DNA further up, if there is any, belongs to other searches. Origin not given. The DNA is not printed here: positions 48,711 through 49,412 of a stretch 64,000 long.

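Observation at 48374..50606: Uncharacterised four-gene membrane system: DCC1 oxidoreductase, tandem paralogous 4-TM proteins and an MBOAT acyltransferase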

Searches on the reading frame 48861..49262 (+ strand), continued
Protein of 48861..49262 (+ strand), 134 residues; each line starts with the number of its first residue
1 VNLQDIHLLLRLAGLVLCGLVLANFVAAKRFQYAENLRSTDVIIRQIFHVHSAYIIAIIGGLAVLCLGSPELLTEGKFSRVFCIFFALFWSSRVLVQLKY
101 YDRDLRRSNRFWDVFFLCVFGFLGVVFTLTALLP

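Call 49: search_protein_families(library=pfam, proteins=[L085:3494-4570:+, L085:4965-5393:+, L085:6834-7322:+, L085:7327-7875:+, L085:8842-9207:+, L080:6396-7415:+, L084:4387-5211:+, L084:6521-7396:+, L080:5582-5992:+, L085:2969-3478:+], max_evalue=0.1)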
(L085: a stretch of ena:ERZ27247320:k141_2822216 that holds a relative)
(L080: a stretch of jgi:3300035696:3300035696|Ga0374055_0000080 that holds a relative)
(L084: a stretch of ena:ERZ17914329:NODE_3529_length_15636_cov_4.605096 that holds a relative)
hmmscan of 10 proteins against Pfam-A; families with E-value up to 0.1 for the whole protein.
L085:3494-4570:+ (359 aa): 2 families
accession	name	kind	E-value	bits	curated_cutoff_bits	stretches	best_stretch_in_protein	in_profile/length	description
PF13813.11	MBOAT_2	-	8.9e-09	36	25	1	232-292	3-68/85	Membrane bound O-acyl transferase family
PF04134.17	DCC1-like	-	6.6e-07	31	27.8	1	16-107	1-108/113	DCC1-like thiol-disulfide oxidoreductase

L085:4965-5393:+ (143 aa): 0 families

L085:6834-7322:+ (163 aa): 2 families
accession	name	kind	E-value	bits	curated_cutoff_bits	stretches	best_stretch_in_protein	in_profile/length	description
PF03364.25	Polyketide_cyc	-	0.0015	19.3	23.4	1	16-147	2-124/126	Polyketide cyclase / dehydrase and lipid transport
PF10604.15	Polyketide_cyc2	-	0.052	14.3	27.4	1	18-141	13-126/142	Polyketide cyclase / dehydrase and lipid transport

L085:7327-7875:+ (183 aa): 0 families

L085:8842-9207:+ (122 aa): 0 families

L080:6396-7415:+ (340 aa): 1 family
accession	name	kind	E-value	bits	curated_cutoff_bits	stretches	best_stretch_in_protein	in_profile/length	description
PF14158.11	YndJ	-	3.1e-53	181.2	27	1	56-316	2-258/258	YndJ-like protein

L084:4387-5211:+ (275 aa): 0 families

L084:6521-7396:+ (292 aa): 1 family
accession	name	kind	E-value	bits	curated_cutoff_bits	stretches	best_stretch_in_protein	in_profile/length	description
PF13813.11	MBOAT_2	-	1.4e-09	38.6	25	1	157-222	3-73/85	Membrane bound O-acyl transferase family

L080:5582-5992:+ (137 aa): 1 family
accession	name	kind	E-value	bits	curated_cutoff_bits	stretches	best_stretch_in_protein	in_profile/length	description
PF04134.17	DCC1-like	-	8.6e-14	53.2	27.8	1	7-117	1-108/113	DCC1-like thiol-disulfide oxidoreductase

L085:2969-3478:+ (170 aa): 21 families
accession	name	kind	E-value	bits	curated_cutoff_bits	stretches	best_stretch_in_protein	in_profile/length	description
PF12802.13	MarR_2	-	6.2e-11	42.7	27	1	23-80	3-60/61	MarR family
PF01978.25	TrmB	-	1.2e-05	25.5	25.6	1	32-74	15-56/68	Sugar-specific transcriptional regulator TrmB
PF01022.26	HTH_5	-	2.2e-05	24.7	22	1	33-71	8-46/47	Bacterial regulatory protein, arsR family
PF09339.16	HTH_IclR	-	0.00015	21.9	22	1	37-71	15-49/52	IclR helix-turn-helix domain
PF01047.28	MarR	-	0.00016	22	24.6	1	40-80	17-57/59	MarR family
PF13545.12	HTH_Crp_2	-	0.00022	21.6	27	1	40-72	22-55/70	Crp-like helix-turn-helix domain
PF01325.25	Fe_dep_repress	-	0.00053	20.6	26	1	44-74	26-56/60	Iron dependent repressor, N-terminal DNA binding domain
PF08279.18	HTH_11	-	0.00071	19.9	25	1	29-70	4-44/55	HTH domain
PF04079.22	SMC_ScpB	-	0.0012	18.8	27.4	1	29-66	2-39/160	Segregation and condensation complex subunit ScpB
PF02082.26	Rrf2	-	0.0021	18.6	30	1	28-72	7-55/132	Iron-dependent Transcriptional regulator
PF22979.2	HTH_69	-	0.0039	17.5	27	1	38-71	24-57/69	Winged helix-turn-helix domain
PF00392.27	GntR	-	0.0052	16.9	27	1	41-73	24-57/64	Bacterial regulatory proteins, gntR family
PF25212.1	HVO_A0114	-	0.0058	16.8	27.6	1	40-73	36-69/84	HVO_A0114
PF12840.13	HTH_20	-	0.0098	16.3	27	1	35-72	12-50/51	Helix-turn-helix domain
PF13463.12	HTH_27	-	0.014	16.1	22.2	1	33-80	9-58/68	Winged helix DNA-binding domain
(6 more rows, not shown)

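Call 56: find_related_loci(query=A8, collection=metagenome_contigs, flank=5000)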
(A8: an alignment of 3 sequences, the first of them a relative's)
Query A8 (442 aa) in metagenome_contigs; peptide patterns used: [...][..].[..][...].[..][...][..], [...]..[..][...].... (x = any residue, [..] = any of these).
600 stretches matched a pattern (row limit reached: there are more); 544 encode a relative of the query (tblastn E <= 1e-3); the best 80 are kept; 80 distinct loci.
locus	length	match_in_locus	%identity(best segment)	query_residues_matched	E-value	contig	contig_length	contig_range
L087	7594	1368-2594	46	35-440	1e-106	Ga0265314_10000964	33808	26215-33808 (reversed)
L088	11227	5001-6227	46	35-440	1e-106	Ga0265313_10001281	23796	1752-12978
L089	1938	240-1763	46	35-437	1e-97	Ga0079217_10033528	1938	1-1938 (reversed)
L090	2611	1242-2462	42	34-440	2e-94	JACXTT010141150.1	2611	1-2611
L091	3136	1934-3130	45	31-437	1e-93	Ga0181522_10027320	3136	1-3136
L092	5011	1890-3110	43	35-442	4e-91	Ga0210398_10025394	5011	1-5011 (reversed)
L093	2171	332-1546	41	35-440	1e-94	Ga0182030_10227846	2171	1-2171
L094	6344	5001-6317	42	31-438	3e-90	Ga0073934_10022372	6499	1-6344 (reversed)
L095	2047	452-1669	41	35-441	1e-92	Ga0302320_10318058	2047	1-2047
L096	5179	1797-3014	41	35-441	3e-88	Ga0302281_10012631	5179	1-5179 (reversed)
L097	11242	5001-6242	40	35-437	3e-88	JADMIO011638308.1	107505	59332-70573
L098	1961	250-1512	42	35-436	1e-92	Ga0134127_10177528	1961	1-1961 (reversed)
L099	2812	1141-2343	42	35-436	3e-89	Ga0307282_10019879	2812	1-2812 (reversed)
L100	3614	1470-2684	41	35-440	2e-86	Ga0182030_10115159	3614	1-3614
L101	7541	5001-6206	41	35-436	2e-85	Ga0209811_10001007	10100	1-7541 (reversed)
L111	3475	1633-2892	39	30-432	1e-83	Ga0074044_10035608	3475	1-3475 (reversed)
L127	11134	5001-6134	41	35-408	3e-79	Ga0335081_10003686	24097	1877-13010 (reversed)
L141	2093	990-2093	42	35-404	1e-76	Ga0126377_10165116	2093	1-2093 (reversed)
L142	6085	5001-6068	40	35-378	4e-74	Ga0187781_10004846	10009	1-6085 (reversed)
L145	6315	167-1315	38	35-408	1e-70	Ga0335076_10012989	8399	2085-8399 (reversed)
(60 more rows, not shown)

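Call 61: search_protein_families(library=pfam, proteins=[L141:422-958:+, L111:569-1513:+, L127:6298-7227:+, L145:1439-2149:-], max_evalue=0.001)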
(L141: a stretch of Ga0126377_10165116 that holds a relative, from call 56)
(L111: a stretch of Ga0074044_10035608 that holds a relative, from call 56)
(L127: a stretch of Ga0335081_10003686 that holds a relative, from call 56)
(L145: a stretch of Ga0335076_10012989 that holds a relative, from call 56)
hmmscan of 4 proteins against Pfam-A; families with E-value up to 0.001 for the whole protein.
L141:422-958:+ (179 aa): 3 families
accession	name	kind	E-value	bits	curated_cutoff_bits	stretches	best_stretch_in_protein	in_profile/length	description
PF12802.13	MarR_2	-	4.9e-08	33.5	27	1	26-83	3-60/61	MarR family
PF01022.26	HTH_5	-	0.00043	20.5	22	1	40-74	12-46/47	Bacterial regulatory protein, arsR family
PF01978.25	TrmB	-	0.00085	19.6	25.6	0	31-77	11-56/68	Sugar-specific transcriptional regulator TrmB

L111:569-1513:+ (315 aa): 10 families
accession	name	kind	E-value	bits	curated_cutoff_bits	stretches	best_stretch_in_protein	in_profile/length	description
PF01370.27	Epimerase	-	9.9e-23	81.2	20.9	1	3-201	1-229/240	NAD dependent epimerase/dehydratase family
PF13460.12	NAD_binding_10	-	2.8e-21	76.7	27.2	1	7-150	1-146/184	NAD(P)H-binding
PF01073.25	3Beta_HSD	-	1.8e-13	50.6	22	1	4-110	1-113/280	3-beta hydroxysteroid dehydrogenase/isomerase family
PF04321.23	RmlD_sub_bind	-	1.2e-12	47.9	27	2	1-105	1-94/287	RmlD substrate binding domain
PF07993.18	NAD_binding_4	-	1.1e-10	41.5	20.1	0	5-34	1-33/258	Male sterility protein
PF05368.20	NmrA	-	1.1e-09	38.8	27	1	2-238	4-244/298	NmrA-like family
PF16363.11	GDP_Man_Dehyd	-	3.6e-07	30.4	27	1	5-105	2-118/332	GDP-mannose 4,6 dehydratase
PF13439.12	Glyco_transf_4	-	7.1e-05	23.3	28.5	1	7-44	2-40/170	Glycosyltransferase Family 4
PF00106.31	adh_short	-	7.6e-05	22.7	26.6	1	3-67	3-71/195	short chain dehydrogenase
PF13579.12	Glyco_trans_4_4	-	0.00086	20.1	29.7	1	7-63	1-56/158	Glycosyl transferase 4-like domain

L127:6298-7227:+ (310 aa): 2 families
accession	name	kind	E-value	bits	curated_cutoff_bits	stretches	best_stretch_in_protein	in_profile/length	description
PF00924.24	MS_channel_2nd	-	2.5e-19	69.6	20.2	1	137-202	2-67/68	Mechanosensitive ion channel, beta-domain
PF21082.3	MS_channel_3rd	-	0.00013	22.8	21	1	210-288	2-85/88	Mechanosensitive ion channel MscS, C-terminal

L145:1439-2149:- (237 aa): 3 families
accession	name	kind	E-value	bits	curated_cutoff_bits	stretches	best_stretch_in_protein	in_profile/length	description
PF00534.26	Glycos_transf_1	-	3.7e-37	127.9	26.4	1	41-201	4-169/172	Glycosyl transferases group 1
PF13692.12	Glyco_trans_1_4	-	1.8e-33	116.3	27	1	52-188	2-140/142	Glycosyl transferases group 1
PF20706.3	GT4-conflict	-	1.1e-09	38.2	26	1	106-169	263-326/385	Family 4 Glycosyltransferase in conflict systems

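Call 71: search_protein_families(library=pfam, proteins=[L142:196-735:+, L142:1338-2516:+, L142:2972-3922:+], max_evalue=0.1)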
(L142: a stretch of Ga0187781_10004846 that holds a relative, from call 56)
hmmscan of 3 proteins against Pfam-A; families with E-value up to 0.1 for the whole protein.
L142:196-735:+ (180 aa): 11 families
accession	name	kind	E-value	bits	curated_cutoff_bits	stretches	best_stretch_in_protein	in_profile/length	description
PF12802.13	MarR_2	-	7.3e-08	32.9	27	1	30-87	4-61/61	MarR family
PF01022.26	HTH_5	-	4.2e-05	23.8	22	1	37-77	6-46/47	Bacterial regulatory protein, arsR family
PF12840.13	HTH_20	-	0.0073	16.7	27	1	41-72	12-44/51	Helix-turn-helix domain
PF04079.22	SMC_ScpB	-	0.014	15.4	27.4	1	35-71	2-38/160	Segregation and condensation complex subunit ScpB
PF01047.28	MarR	-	0.021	15.1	24.6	1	32-87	2-58/59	MarR family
PF13545.12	HTH_Crp_2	-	0.022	15.1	27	1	45-77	21-53/70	Crp-like helix-turn-helix domain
PF00392.27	GntR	-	0.025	14.7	27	1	42-79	19-57/64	Bacterial regulatory proteins, gntR family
PF21476.4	PF0610-like_N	-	0.029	15.1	33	1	41-66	9-34/50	PF0610-like, N-terminal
PF09339.16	HTH_IclR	-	0.039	14.2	22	0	44-77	16-49/52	IclR helix-turn-helix domain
PF08279.18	HTH_11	-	0.04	14.2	25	1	35-85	4-50/55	HTH domain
PF01978.25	TrmB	-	0.054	13.8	25.6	0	39-72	16-48/68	Sugar-specific transcriptional regulator TrmB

L142:1338-2516:+ (393 aa): 8 families
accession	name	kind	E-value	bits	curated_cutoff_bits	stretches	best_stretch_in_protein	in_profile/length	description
PF13460.12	NAD_binding_10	-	1.6e-12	48.1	27.2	1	97-235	1-145/184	NAD(P)H-binding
PF01370.27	Epimerase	-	3.9e-10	40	20.9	1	94-285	2-227/240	NAD dependent epimerase/dehydratase family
PF01073.25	3Beta_HSD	-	6.7e-10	38.9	22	1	94-200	1-117/280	3-beta hydroxysteroid dehydrogenase/isomerase family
PF05368.20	NmrA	-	1.7e-09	38.1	27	1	93-229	5-142/298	NmrA-like family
PF07993.18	NAD_binding_4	-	0.00035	20.3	20.1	0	207-238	174-209/258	Male sterility protein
PF08659.16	KR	-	0.044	14.1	22.6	1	94-196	4-87/180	KR domain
PF00106.31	adh_short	-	0.059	13.3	26.6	0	92-129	2-39/195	short chain dehydrogenase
PF16363.11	GDP_Man_Dehyd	-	0.082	12.8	27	0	95-122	2-29/332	GDP-mannose 4,6 dehydratase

L142:2972-3922:+ (317 aa): 1 family
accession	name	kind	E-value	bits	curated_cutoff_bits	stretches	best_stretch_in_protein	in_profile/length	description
PF14158.11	YndJ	-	2e-51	175.2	27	1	31-294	2-258/258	YndJ-like protein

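Call 82: list_cluster_members(proteins=[P0422, P0435, P0470, P0464, P0455, P0290, P0342, P0301, P0390, L085:3494-4570:+])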
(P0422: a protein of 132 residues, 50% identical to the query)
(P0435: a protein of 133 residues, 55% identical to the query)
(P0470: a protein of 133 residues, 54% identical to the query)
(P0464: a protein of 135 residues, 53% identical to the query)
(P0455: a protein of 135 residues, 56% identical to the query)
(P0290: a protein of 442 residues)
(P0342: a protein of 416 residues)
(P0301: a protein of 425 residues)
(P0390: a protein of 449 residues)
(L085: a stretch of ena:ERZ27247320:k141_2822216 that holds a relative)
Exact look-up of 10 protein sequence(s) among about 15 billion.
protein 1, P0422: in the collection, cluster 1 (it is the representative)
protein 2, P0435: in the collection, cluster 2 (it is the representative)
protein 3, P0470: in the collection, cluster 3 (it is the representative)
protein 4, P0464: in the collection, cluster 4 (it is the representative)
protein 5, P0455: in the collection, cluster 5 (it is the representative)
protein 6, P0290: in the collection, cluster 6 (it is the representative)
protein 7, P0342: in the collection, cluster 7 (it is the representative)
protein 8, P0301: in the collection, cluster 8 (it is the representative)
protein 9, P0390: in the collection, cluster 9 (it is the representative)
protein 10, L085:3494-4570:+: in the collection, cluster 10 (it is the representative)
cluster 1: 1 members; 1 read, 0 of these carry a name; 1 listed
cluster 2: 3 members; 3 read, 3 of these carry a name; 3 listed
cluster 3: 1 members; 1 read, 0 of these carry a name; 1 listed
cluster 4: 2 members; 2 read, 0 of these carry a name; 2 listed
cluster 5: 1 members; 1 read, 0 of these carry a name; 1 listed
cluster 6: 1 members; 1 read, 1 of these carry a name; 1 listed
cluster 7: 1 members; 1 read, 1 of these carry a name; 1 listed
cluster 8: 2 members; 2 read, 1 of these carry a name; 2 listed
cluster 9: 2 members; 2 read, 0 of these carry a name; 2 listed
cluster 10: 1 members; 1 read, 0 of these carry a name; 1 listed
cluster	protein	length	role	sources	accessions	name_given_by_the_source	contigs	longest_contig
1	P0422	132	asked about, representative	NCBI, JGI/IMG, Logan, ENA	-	-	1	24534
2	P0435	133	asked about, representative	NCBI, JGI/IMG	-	hypothetical protein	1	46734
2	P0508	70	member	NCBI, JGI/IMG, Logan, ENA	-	hypothetical protein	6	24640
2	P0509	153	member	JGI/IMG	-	hypothetical protein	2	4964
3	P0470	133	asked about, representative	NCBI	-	-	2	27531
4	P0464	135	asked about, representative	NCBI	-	-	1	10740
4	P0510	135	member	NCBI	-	-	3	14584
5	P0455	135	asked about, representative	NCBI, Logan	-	-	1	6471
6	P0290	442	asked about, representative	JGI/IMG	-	alginate O-acetyltransferase complex protein AlgI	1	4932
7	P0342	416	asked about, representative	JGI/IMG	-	hypothetical protein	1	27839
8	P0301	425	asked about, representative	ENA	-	-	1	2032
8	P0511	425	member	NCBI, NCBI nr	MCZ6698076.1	MAG: MBOAT family protein [Planctomycetota bacterium] | MBOAT family protein [Planctomycetota bacterium]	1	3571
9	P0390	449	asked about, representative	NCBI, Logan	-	-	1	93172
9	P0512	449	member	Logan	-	-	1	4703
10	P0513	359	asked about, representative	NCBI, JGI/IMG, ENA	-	-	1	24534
